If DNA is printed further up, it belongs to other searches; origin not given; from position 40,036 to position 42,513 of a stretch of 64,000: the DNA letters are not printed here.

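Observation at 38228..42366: Translationally coupled pair of large (656 and 726 aa) paralogous Tyr/Asn-rich surface proteins with C-terminal TM anchors, inserted between ppiB and dnaE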

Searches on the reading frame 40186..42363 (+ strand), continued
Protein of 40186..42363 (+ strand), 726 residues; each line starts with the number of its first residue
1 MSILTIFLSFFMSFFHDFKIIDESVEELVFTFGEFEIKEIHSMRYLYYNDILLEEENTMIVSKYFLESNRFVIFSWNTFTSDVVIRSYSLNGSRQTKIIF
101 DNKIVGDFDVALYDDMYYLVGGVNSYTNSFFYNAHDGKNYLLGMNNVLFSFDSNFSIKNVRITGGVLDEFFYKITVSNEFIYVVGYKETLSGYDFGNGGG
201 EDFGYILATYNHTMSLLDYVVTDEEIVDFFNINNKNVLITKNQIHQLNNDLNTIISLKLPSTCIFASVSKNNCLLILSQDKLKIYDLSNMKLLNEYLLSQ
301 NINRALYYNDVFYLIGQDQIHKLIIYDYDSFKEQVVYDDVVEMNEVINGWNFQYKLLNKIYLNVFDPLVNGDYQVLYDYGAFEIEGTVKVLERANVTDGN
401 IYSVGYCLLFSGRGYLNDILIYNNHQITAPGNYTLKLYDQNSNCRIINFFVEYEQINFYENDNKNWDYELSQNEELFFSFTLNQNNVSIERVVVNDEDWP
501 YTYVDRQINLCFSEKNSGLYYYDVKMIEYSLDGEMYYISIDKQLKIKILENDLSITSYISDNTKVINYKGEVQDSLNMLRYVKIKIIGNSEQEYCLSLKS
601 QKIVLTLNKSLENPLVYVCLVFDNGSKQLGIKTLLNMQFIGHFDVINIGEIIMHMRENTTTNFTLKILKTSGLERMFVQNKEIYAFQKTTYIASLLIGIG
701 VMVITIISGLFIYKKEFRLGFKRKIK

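Call 60: list_cluster_members(proteins=[P0015, P0017, P0022, P0031, P0045, P0068, P0073, P0096, P0097, P0135])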
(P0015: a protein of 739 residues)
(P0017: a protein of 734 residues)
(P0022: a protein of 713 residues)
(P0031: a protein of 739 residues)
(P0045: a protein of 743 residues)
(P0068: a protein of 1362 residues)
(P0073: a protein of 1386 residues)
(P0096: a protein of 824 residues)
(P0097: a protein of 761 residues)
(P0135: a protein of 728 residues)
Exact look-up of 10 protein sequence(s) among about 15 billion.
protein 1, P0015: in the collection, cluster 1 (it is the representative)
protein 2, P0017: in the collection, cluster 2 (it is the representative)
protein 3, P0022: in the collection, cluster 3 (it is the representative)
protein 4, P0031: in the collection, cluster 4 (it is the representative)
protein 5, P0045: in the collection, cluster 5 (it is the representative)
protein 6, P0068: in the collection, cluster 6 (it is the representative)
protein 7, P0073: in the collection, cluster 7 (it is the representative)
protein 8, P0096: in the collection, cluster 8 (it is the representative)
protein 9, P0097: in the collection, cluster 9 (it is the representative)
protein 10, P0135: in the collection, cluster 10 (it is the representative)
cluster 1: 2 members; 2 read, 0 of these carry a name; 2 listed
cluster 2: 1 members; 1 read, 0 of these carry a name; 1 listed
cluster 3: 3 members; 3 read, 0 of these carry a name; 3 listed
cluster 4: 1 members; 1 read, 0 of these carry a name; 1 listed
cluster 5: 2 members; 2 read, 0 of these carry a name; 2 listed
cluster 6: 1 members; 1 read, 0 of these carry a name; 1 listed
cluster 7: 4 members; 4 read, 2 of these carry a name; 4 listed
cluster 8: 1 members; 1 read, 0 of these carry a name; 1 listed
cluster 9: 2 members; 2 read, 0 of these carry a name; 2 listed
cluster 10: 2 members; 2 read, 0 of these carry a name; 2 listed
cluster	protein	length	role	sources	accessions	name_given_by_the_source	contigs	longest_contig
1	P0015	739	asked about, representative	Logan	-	-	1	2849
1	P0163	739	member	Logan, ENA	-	-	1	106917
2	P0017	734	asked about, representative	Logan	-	-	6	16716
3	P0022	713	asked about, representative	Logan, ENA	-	-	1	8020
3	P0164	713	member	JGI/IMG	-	-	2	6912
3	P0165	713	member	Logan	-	-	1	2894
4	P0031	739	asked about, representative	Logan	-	-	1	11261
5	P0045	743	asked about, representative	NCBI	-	-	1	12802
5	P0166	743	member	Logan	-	-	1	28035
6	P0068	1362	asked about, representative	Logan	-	-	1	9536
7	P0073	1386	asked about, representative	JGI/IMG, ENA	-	-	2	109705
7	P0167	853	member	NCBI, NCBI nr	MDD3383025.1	MAG: hypothetical protein PHT83_05985, partial [Bacilli bacterium] | hypothetical protein [Bacilli bacterium]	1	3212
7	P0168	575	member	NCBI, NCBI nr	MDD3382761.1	MAG: hypothetical protein PHT83_04610, partial [Bacilli bacterium] | hypothetical protein [Bacilli bacterium]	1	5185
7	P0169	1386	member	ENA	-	-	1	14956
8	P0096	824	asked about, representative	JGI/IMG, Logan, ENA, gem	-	-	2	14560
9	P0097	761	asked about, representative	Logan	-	-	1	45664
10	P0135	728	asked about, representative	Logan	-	-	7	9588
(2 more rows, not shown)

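Call 62: find_encoding_contigs(protein=P0073, flank=8000, max_places=2)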
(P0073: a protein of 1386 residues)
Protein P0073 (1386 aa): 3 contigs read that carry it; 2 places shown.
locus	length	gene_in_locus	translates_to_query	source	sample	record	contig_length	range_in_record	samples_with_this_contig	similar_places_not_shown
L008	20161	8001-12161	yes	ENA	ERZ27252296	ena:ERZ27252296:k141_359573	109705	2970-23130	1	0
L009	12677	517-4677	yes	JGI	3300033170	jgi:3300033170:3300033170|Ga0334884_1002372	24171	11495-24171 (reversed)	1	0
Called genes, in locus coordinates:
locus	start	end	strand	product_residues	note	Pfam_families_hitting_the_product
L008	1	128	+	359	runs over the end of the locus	PF01264:Chorismate_synt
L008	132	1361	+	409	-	PF08501:Shikimate_dh_N, PF13238:AAA_18 (faint), PF01202:SKI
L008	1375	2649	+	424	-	PF00275:EPSP_synthase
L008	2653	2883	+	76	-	-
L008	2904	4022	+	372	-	PF01636:APH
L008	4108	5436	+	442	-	-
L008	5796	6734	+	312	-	PF02384:N6_Mtase (faint)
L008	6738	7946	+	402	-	PF00871:Acetate_kinase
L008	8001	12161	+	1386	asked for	-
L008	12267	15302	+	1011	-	PF02811:PHP, PF07733:DNA_pol3_alpha, PF17657:DNA_pol3_finger, PF14579:HHH_6, PF01336:tRNA_anti-codon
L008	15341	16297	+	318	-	PF00365:PFK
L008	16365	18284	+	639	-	PF00133:tRNA-synt_1, PF01406:tRNA-synt_1e, PF09334:tRNA-synt_1g, PF00133:tRNA-synt_1, PF19303:Anticodon_3 (weak), PF08264:Anticodon_1 (weak), PF01588:tRNA_bind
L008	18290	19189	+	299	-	PF02588:YitT_membrane, PF10035:DUF2179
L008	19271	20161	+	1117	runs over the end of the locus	PF09479:Flg_new, PF18998:Flg_new_2 (faint), PF09479:Flg_new, PF02368:Big_2, PF23486:Ig_TMEM132_5th (faint), PF26182:Ig_NUP210_5th (faint), PF02368:Big_2, PF01510:Amidase_2 (weak), +1 more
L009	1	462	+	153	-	?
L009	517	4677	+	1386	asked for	-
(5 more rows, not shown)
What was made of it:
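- One of them, P0073, lies at the same ackA-dnaE position (call 62).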

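Call 63: find_encoding_contigs(protein=P0097, flank=8000, max_places=2)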
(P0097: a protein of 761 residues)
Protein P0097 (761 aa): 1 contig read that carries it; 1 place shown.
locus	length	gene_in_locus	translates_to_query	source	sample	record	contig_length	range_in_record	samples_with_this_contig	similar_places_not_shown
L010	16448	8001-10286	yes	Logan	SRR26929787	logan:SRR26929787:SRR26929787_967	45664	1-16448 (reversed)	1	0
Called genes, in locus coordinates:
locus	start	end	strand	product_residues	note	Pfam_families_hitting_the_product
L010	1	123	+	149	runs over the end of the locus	PF09579:Spore_YtfJ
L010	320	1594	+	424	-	PF01134:GIDA (faint), PF01266:DAO (faint), PF03486:HI0933_like, PF07992:Pyr_redox_2, PF13738:Pyr_redox_3 (faint), PF22780:HI0933_like_1st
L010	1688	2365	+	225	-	-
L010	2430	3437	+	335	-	PF13306:LRR_5, PF12799:LRR_4 (faint), PF13855:LRR_8 (faint), PF13306:LRR_5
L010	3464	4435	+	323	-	PF02384:N6_Mtase (faint)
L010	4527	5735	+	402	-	PF00871:Acetate_kinase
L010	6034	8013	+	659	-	-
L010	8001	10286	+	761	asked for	-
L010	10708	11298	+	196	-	PF06114:Peptidase_M78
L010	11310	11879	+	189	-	-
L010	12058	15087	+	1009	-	PF02811:PHP, PF07733:DNA_pol3_alpha, PF17657:DNA_pol3_finger, PF14579:HHH_6, PF01336:tRNA_anti-codon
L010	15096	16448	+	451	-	?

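Call 68: search_solved_structures(query=A7, max_evalue=10, show_alignments=2)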
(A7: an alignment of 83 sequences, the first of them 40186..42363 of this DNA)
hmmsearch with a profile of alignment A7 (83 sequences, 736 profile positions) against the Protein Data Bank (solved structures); distinct sequences matched with E-value up to 10: 12.
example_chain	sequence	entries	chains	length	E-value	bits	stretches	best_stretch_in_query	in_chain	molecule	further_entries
7fh6_A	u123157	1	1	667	4.9e-05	25.1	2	92-190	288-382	CylK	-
7fh7_A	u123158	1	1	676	5.2e-05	25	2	92-190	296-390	CylK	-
7ron_A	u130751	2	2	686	5.6e-05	24.9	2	92-190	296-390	CylK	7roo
7fh8_A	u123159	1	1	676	5.6e-05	24.9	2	93-190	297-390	CylK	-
3jb9_S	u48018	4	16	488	0.13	13.7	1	41-144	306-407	Pre-mRNA-processing factor 19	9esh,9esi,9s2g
8afq_A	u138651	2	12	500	0.16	13.5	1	259-305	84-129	Autophagy-related protein 18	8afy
8afx_A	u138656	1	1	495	0.19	13.2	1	259-305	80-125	Autophagy-related protein 18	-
8afw_A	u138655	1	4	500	0.19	13.2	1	259-305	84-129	Autophagy-related protein 18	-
6kyb_A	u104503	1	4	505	0.19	13.2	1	259-305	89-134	Autophagy-related protein 18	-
9t0c_B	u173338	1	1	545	0.24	12.9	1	259-305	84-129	Autophagy-related protein 18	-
6vxk_A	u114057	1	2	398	0.27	12.7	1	227-287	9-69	Semaphorin-like protein 139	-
2doc_A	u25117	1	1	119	1.2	10.6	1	620-653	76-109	Neural cell adhesion molecule 2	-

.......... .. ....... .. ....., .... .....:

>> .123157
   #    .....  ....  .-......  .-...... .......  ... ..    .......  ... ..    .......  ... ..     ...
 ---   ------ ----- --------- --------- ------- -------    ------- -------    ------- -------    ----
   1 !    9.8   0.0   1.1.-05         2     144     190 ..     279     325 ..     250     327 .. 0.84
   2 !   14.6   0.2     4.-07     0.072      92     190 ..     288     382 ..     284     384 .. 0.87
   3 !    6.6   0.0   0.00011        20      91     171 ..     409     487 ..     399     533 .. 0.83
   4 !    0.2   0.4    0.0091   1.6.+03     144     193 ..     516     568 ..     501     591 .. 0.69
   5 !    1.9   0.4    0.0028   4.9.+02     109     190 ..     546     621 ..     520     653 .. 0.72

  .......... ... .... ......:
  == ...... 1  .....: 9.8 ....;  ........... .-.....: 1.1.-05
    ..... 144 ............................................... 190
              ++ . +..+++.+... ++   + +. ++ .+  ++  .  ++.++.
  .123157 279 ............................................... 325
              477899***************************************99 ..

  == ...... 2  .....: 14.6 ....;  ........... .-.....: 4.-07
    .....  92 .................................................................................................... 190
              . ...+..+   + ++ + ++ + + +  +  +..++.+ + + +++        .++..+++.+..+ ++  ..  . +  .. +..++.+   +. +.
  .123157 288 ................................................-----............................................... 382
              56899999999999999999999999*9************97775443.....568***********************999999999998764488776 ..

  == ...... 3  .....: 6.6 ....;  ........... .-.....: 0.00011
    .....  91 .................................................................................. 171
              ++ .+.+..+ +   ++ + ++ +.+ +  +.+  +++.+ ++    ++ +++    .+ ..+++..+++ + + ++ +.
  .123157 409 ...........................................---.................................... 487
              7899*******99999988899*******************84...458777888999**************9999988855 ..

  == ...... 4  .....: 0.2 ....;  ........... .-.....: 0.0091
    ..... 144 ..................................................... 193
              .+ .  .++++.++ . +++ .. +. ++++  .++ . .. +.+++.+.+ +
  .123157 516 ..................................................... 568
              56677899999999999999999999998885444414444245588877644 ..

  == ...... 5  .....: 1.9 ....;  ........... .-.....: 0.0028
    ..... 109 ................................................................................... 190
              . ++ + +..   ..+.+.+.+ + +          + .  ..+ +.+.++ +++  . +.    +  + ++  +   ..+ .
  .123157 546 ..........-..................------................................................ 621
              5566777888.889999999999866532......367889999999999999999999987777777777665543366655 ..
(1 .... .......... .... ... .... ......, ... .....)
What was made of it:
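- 40552..40815 (+): SBBP-type blade and blade junction in gene B (aa about 123-210), including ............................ The deep B profile hits the CylK propeller at E 5e-5 (call 68).
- On SBBP beta-propeller repeat (PF06739): CylK propeller at E 5e-5 (call 68).
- Closest known: SBBP beta-propeller repeat proteins. Same: The B profile hits CylK at E 5e-5 (call 68).
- Independently, the deep B profile hits the CylK propeller by sequence at E 5e-5 (call 68). The match covers the generic SBBP blade scaffold, not an active site (call 68).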

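Call 71: search_protein_families(library=pfam, alignment_id=A8, max_evalue=0.01)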
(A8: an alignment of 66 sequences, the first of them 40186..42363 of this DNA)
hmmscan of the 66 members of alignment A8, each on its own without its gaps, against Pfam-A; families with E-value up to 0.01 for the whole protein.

A. member 1, window:40186-42363:+ (726 aa): 0 families

B. families by the number of members that match (of 66 scanned): 5 families
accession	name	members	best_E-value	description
PF08863.15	YolD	1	0.00028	YolD-like protein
PF00041.27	fn3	1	0.0004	Fibronectin type III domain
PF25441.1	Hexapep_UGP3_C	1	0.001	UGP3-like, C-terminal hexapeptide repeats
PF09907.15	HigB_toxin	1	0.0017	HigB_toxin, RelE-like toxic component of a toxin-antitoxin system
PF07550.17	Shr-like_HID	1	0.0028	Heme-binding protein Shr-like, Hb-interacting domain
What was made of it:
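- Closest known: SBBP beta-propeller repeat proteins. Different: Pfam's SBBP model itself hits none of 66 members (call 71).
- Pfam's SBBP model does not hit any of 66 members (call 71). No Pfam adhesin family in 66 members (call 71).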

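Call 85: list_cluster_members(proteins=[P0058, P0091, P0101, P0111, P0121, P0126, P0136, P0148, P0162, P0093])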
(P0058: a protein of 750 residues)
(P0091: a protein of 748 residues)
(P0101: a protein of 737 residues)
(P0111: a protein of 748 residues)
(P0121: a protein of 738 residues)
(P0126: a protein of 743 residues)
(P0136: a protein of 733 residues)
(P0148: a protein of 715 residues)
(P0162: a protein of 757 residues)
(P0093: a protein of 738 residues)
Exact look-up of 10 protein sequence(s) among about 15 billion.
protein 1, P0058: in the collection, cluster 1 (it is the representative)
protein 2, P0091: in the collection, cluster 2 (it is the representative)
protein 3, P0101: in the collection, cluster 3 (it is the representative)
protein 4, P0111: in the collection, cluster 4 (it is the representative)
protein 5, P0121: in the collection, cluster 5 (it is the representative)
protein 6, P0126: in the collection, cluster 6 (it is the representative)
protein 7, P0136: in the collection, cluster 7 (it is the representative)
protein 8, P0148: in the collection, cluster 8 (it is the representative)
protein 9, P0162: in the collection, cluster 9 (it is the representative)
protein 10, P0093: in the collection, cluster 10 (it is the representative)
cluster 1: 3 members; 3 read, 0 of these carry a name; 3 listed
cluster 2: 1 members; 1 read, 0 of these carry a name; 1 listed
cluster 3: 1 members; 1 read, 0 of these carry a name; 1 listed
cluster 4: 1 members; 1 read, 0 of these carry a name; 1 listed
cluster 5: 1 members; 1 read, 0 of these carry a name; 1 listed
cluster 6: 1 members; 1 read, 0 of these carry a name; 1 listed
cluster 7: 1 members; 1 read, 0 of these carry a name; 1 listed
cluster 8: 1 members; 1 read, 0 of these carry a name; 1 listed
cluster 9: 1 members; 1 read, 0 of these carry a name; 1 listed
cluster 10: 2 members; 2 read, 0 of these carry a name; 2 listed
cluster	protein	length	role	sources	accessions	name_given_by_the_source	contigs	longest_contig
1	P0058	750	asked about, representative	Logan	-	-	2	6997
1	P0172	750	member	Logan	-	-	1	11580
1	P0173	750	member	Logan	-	-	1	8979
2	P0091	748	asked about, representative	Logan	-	-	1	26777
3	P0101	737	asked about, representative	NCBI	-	-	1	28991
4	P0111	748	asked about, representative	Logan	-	-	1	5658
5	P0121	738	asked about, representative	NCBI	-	-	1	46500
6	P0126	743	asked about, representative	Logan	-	-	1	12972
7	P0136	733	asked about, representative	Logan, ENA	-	-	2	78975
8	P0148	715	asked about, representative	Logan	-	-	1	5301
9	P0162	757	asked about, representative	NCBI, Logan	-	-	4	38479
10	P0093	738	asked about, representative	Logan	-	-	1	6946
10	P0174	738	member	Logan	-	-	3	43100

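Call 86: find_encoding_contigs(protein=P0136, flank=8000, max_places=1)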
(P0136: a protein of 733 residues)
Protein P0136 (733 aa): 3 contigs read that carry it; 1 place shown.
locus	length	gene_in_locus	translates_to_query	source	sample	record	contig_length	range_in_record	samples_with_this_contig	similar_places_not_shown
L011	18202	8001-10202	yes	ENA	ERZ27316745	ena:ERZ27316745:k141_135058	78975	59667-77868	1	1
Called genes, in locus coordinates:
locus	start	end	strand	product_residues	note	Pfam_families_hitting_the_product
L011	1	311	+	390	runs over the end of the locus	PF01306:LacY_symp, PF07690:MFS_1, PF12832:MFS_1_like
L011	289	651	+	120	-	-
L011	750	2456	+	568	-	PF00587:tRNA-synt_2b, PF04073:tRNA_edit, PF03129:HGTP_anticodon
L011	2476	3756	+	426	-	PF01266:DAO (faint), PF03486:HI0933_like, PF07992:Pyr_redox_2 (faint), PF13454:NAD_binding_9 (weak), PF22780:HI0933_like_1st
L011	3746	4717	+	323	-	-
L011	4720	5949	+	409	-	PF00871:Acetate_kinase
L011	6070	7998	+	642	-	-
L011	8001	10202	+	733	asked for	-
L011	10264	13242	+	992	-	PF02811:PHP, PF07733:DNA_pol3_alpha, PF17657:DNA_pol3_finger, PF14579:HHH_6, PF01336:tRNA_anti-codon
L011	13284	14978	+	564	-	PF02878:PGM_PMM_I, PF02879:PGM_PMM_II, PF02880:PGM_PMM_III, PF00408:PGM_PMM_IV (weak)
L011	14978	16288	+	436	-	PF00342:PGI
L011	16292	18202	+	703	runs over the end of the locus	PF09992:NAGPA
